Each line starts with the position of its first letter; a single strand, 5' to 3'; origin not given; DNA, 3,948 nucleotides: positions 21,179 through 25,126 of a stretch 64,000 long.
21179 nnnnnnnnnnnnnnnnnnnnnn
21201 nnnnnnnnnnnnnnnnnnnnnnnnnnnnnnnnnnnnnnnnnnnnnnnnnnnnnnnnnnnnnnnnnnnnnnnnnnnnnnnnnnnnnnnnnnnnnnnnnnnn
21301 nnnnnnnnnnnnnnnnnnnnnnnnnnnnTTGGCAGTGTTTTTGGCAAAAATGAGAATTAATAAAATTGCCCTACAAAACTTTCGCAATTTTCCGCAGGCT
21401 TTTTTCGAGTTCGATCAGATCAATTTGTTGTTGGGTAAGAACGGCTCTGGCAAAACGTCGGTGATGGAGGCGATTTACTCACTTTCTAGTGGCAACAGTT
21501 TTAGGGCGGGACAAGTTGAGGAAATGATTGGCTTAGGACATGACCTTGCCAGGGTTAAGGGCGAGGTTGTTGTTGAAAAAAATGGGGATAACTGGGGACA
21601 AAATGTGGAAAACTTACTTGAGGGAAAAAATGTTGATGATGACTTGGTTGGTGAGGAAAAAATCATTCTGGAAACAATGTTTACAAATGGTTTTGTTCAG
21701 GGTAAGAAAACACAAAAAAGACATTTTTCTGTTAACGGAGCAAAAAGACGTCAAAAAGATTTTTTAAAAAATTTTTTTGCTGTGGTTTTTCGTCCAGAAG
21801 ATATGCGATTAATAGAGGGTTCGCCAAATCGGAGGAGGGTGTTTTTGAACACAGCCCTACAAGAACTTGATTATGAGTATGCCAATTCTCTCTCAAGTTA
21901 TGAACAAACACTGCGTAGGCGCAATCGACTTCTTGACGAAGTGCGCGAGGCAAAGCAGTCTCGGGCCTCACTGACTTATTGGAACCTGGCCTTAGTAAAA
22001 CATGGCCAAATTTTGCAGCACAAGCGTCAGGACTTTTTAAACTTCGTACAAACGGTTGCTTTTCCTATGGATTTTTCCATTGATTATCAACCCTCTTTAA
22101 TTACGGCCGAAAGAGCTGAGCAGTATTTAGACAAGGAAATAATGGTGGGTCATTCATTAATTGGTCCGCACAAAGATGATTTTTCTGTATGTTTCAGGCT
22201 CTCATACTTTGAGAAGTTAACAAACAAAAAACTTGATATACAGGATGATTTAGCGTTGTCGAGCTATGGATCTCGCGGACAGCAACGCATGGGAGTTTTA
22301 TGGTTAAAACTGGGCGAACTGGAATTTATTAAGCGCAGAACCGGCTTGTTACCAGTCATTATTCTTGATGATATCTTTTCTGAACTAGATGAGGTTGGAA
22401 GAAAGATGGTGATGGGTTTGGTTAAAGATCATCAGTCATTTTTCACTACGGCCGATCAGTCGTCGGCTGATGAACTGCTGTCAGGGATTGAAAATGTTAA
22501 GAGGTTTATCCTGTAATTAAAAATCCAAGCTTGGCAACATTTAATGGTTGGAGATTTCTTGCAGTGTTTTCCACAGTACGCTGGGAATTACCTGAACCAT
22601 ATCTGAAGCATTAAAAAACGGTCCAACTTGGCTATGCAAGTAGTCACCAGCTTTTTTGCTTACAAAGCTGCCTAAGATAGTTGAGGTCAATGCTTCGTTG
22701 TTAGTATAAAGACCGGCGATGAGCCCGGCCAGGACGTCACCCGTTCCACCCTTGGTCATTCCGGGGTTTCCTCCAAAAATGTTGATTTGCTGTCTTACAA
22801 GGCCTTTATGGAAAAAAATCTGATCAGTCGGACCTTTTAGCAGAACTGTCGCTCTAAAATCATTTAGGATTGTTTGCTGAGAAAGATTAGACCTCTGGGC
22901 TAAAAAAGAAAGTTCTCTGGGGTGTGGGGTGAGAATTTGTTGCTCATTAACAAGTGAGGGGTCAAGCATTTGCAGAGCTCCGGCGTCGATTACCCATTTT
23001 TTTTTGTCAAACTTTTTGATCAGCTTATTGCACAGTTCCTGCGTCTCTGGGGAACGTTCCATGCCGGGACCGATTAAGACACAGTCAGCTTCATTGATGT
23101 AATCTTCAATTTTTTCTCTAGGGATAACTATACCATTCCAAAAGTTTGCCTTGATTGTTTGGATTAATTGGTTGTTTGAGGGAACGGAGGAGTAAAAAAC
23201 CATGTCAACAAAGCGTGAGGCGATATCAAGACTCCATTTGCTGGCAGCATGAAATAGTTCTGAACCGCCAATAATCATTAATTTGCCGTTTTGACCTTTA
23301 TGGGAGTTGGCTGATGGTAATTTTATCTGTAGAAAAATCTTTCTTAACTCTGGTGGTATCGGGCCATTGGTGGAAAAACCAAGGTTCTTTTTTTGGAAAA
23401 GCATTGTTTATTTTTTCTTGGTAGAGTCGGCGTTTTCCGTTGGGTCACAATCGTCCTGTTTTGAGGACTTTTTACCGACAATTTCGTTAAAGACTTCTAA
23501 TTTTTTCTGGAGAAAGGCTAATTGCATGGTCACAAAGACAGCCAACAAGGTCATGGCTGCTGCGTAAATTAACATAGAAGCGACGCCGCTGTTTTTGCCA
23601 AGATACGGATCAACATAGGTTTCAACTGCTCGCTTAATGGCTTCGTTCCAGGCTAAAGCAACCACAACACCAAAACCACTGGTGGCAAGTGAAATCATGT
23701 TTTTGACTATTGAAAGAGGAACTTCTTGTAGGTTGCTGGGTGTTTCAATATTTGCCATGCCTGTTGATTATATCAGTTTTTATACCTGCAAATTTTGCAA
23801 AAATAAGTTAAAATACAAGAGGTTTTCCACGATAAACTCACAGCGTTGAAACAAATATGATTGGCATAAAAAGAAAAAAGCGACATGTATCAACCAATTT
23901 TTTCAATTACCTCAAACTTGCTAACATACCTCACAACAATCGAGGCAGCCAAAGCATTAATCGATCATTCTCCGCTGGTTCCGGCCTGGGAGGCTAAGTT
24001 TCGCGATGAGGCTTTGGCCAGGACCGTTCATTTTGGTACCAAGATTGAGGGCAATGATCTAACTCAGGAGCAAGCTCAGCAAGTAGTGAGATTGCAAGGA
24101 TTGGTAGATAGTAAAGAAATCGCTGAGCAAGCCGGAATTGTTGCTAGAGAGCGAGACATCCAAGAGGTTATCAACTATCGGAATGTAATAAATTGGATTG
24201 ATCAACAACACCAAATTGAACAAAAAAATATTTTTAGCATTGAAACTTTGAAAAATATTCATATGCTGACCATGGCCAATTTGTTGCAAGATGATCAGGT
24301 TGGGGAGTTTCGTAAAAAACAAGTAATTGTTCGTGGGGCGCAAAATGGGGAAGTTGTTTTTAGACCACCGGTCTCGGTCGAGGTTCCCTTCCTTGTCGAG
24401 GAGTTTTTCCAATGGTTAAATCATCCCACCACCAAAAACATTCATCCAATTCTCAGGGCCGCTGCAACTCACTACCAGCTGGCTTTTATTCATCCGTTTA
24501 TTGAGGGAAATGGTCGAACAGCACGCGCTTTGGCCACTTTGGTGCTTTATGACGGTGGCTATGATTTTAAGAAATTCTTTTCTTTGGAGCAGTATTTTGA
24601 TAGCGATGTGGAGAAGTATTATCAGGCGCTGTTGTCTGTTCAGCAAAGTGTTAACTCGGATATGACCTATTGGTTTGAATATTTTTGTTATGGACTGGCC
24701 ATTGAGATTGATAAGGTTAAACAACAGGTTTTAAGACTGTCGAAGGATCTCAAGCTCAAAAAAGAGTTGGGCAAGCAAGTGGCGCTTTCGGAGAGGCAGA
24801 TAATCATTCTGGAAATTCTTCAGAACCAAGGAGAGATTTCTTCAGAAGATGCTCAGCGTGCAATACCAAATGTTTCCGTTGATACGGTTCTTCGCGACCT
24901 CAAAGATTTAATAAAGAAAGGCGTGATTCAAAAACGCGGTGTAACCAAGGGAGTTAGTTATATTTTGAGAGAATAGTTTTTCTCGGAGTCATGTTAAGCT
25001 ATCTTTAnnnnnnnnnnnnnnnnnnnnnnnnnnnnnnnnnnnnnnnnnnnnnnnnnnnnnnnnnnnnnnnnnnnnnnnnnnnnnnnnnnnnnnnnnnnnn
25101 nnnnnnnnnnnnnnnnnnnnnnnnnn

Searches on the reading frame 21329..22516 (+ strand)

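Call 11: search_protein_families(library=pfam, proteins=[window:21329-22516:+], max_evalue=0.01)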
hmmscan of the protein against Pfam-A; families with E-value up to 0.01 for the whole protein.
window:21329-22516:+ (395 aa): 8 families
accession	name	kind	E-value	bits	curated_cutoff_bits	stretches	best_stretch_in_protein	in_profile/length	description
PF02463.25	SMC_N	-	2.6e-17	63.5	40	1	10-369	2-187/220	RecF/RecN/SMC N terminal domain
PF13175.12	AAA_15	-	5.5e-12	46.4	32.1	1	8-85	1-55/374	AAA ATPase domain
PF13476.12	AAA_23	-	4.6e-08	34.4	27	1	12-179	1-154/201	AAA domain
PF13514.12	AAA_27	-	0.00014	21.9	22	1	8-53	1-50/206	AAA domain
PF13304.12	AAA_21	-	0.00015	22.4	27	1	31-55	1-27/304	AAA domain, putative AbiEii toxin, Type IV TA system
PF13555.12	AAA_29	-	0.00034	20.7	27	1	12-53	3-46/61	P-loop containing region of AAA domain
PF13166.12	AAA_13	-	0.00036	19.8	36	1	21-59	8-49/713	AAA domain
PF00005.33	ABC_tran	-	0.0011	20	25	1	30-126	12-80/137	ABC transporter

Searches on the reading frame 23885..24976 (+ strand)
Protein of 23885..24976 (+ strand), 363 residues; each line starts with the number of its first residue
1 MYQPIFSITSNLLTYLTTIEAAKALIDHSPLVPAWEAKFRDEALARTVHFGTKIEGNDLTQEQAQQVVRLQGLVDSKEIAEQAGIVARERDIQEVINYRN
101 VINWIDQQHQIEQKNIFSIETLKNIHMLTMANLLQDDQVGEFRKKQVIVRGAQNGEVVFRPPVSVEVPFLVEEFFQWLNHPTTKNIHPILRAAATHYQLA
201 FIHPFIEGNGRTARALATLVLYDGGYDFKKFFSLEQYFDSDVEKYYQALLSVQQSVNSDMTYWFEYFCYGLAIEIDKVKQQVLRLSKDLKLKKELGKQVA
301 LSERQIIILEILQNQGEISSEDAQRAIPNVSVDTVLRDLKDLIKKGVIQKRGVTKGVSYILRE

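Call 11: search_protein_families(library=pfam, proteins=[window:23885-24976:+], max_evalue=0.01)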
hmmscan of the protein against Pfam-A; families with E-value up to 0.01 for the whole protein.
window:23885-24976:+ (363 aa): 3 families
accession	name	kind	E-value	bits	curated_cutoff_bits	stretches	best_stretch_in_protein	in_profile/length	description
PF02661.23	Fic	-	1.5e-21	77.4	24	1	117-221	2-93/93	Fic/DOC family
PF08220.18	HTH_DeoR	-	0.0004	20.5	21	1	304-350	1-46/57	DeoR-like helix-turn-helix domain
PF22381.2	Staph_reg_Sar_Rot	-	0.0051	17.3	27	0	290-351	1-61/85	Transcriptional regulator SarA/Rot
